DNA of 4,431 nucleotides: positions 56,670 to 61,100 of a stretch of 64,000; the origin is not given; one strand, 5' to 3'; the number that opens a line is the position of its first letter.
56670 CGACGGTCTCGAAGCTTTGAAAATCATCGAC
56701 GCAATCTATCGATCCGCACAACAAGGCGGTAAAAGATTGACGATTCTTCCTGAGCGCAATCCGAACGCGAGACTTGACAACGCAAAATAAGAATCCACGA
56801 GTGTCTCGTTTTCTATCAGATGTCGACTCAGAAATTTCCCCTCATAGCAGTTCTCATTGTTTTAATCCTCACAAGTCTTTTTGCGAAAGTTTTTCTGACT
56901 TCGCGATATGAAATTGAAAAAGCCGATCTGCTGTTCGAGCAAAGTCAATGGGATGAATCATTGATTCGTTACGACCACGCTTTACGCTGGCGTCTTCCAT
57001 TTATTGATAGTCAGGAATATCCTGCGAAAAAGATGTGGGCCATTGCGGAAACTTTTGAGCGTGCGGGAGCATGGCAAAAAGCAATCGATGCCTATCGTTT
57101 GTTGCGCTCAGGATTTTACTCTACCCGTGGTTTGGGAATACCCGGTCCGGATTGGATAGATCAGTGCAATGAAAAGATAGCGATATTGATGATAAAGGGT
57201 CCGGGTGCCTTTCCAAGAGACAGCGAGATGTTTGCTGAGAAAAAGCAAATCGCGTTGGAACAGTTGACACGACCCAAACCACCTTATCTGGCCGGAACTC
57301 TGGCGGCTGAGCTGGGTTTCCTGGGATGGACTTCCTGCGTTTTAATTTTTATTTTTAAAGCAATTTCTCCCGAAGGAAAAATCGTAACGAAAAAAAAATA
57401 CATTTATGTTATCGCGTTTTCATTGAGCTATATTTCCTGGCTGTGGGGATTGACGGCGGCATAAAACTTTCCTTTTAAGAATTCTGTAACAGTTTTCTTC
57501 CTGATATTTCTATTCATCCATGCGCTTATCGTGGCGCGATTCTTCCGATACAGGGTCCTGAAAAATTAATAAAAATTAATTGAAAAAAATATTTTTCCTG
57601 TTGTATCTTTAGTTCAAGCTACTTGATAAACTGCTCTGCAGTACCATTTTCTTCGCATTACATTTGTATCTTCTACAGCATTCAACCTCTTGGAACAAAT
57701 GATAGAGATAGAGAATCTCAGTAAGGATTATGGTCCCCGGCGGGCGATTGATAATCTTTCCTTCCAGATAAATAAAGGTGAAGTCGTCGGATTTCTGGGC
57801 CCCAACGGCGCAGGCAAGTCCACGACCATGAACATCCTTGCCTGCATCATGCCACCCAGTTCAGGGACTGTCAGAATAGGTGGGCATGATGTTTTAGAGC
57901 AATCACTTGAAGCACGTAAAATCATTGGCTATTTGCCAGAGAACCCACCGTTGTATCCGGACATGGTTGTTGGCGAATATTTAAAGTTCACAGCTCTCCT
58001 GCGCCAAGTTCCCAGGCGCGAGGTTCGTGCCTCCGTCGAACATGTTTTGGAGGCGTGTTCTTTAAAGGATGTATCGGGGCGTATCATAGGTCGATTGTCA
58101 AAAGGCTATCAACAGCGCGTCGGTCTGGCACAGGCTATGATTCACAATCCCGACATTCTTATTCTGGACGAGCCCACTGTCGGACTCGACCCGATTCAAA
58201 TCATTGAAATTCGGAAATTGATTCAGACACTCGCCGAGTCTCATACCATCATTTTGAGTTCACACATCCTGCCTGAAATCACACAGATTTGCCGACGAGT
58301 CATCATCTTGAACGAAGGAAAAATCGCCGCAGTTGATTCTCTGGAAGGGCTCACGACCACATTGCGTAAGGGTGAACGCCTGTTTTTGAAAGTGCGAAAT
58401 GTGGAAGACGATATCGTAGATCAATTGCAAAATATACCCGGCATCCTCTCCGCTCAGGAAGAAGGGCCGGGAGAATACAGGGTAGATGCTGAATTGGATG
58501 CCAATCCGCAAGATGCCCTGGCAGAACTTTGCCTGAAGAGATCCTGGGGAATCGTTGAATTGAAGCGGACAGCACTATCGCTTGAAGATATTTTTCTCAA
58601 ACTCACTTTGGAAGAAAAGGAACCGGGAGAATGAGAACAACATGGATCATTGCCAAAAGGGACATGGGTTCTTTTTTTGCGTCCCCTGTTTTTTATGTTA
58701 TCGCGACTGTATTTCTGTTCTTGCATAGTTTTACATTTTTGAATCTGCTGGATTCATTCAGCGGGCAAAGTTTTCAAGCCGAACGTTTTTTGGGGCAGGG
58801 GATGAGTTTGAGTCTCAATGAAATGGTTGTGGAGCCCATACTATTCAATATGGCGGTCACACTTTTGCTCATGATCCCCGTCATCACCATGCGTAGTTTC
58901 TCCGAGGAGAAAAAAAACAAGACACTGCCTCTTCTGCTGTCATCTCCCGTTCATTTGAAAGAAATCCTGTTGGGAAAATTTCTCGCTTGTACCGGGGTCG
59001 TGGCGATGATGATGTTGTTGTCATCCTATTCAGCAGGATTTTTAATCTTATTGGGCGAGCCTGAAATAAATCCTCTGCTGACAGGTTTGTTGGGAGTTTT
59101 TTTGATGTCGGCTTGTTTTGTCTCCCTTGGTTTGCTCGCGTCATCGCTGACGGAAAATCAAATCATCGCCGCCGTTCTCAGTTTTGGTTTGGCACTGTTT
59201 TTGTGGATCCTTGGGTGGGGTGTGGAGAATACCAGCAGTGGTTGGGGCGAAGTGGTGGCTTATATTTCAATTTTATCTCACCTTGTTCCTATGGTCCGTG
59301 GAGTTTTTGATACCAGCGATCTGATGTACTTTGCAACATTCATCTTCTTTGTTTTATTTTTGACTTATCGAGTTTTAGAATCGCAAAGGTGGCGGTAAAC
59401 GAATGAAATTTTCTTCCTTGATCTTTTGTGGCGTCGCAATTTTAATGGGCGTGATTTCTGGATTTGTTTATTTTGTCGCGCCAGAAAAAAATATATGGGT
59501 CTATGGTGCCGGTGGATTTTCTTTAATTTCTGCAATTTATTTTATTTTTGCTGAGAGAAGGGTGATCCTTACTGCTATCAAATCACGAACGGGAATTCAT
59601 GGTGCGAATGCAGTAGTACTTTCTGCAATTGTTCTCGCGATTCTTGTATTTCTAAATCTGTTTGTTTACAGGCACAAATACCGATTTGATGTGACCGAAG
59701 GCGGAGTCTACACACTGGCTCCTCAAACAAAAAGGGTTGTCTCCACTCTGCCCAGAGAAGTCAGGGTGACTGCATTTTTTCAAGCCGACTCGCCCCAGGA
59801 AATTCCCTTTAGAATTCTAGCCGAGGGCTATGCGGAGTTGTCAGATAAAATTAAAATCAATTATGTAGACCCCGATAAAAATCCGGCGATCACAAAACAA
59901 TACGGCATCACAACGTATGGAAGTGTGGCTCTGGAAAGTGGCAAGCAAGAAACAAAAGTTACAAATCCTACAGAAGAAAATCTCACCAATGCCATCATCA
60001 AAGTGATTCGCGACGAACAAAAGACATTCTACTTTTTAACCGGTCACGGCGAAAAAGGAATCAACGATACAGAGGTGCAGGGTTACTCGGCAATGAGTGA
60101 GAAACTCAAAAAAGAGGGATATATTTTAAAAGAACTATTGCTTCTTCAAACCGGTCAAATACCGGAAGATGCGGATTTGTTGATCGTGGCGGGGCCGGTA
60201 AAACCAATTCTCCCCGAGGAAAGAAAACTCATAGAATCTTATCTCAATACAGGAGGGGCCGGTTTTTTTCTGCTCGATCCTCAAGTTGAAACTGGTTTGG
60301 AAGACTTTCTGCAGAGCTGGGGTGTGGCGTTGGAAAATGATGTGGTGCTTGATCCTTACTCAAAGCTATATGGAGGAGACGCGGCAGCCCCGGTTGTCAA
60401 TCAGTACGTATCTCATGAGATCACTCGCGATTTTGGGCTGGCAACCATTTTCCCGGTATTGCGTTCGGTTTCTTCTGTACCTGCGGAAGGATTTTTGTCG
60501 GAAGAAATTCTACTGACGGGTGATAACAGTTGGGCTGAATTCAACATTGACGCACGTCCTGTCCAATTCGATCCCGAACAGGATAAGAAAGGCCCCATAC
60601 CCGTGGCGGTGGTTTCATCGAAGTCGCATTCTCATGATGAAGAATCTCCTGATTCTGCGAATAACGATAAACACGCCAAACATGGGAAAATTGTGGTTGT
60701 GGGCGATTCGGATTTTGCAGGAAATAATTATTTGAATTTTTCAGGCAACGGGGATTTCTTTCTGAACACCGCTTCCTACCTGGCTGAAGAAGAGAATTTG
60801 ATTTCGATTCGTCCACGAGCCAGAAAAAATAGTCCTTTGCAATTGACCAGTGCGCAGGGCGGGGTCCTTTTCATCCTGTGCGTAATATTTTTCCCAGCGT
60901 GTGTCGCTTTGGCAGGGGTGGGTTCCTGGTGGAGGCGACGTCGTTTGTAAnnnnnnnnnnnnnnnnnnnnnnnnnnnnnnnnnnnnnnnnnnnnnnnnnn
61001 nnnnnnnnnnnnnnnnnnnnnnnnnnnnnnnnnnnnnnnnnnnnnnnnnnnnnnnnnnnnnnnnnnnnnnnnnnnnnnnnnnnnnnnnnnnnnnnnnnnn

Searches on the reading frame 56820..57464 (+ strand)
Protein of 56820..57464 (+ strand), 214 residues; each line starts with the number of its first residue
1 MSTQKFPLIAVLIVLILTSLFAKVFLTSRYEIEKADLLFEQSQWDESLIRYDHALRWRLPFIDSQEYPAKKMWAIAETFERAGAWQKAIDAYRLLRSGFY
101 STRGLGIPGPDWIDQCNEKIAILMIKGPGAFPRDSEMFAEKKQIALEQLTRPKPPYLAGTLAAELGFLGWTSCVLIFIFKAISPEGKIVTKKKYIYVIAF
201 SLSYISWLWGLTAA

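Call 55: search_protein_families(library=pfam, proteins=[window:56820-57464:+], max_evalue=0.001)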
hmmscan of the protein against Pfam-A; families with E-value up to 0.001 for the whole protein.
window:56820-57464:+ (214 aa): 1 family
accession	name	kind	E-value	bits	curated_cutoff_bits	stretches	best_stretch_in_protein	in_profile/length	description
PF13424.12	TPR_12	-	0.00026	21.6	30.1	1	33-93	8-69/77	Tetratricopeptide repeat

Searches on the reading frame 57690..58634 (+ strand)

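Call 55: search_protein_families(library=pfam, proteins=[window:57690-58634:+], max_evalue=0.001)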
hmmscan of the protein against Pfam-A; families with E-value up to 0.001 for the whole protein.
window:57690-58634:+ (314 aa): 3 families
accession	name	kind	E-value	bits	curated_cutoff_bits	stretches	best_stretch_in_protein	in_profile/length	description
PF00005.33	ABC_tran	-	5.9e-33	114.8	25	1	21-163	2-136/137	ABC transporter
PF13304.12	AAA_21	-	1.2e-08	35.8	27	1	141-195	243-300/304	AAA domain, putative AbiEii toxin, Type IV TA system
PF13732.12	DrrA1-3_C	-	6.1e-06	27.3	27.4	1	238-305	17-80/81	ATP-binding protein DrrA1-3-like, C-terminal domain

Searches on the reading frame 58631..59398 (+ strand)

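Call 55: search_protein_families(library=pfam, proteins=[window:58631-59398:+], max_evalue=0.001)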
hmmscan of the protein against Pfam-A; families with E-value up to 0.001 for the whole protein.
window:58631-59398:+ (255 aa): 5 families
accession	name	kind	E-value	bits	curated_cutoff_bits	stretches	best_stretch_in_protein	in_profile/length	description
PF12679.13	ABC2_membrane_2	-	4.2e-14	52.9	27.2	1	5-195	1-199/283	ABC-2 family transporter protein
PF12698.13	ABC2_membrane_3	-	2.7e-10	40.3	31.6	1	69-228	162-322/347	ABC-2 family transporter protein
PF01061.29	ABC2_membrane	-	1.7e-08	34.7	26.9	1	4-225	3-209/211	ABC-2 type transporter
PF13346.12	ABC2_membrane_5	-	2.5e-07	30.9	25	1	74-190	38-156/205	ABC-2 family transporter protein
PF12730.13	ABC2_membrane_4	-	4.5e-06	27.2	27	1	68-185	50-173/179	ABC-2 family transporter protein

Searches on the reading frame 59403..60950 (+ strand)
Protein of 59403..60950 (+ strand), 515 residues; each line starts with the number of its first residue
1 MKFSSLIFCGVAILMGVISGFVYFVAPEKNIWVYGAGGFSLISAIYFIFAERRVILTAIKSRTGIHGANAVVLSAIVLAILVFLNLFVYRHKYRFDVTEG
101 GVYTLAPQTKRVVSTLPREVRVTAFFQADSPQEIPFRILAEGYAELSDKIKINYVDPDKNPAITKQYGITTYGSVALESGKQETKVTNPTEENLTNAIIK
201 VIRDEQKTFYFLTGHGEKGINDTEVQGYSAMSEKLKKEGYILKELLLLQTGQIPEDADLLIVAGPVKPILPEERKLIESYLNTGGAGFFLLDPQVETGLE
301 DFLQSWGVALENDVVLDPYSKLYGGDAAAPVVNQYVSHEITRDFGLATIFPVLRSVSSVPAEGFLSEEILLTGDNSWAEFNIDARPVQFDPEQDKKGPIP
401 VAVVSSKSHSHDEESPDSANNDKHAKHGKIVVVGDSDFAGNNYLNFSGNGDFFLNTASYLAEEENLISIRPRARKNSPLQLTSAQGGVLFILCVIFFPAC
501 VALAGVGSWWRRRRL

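Call 55: search_protein_families(library=pfam, proteins=[window:59403-60950:+], max_evalue=0.001)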
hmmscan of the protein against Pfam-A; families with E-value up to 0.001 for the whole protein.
window:59403-60950:+ (515 aa): 3 families
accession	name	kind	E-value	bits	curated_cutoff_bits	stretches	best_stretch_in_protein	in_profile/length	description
PF09822.16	ABC_transp_aux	-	3.8e-30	105.6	34.7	1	207-455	2-287/288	ABC-type uncharacterized transport system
PF23357.1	DUF7088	-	7.6e-11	42.6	27.8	1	100-183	2-94/105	Domain of unknown function (DUF7088)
PF23355.1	IFT52_GIFT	-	3.8e-07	29.9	27.2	0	226-323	16-117/246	IFT52 GIFT domain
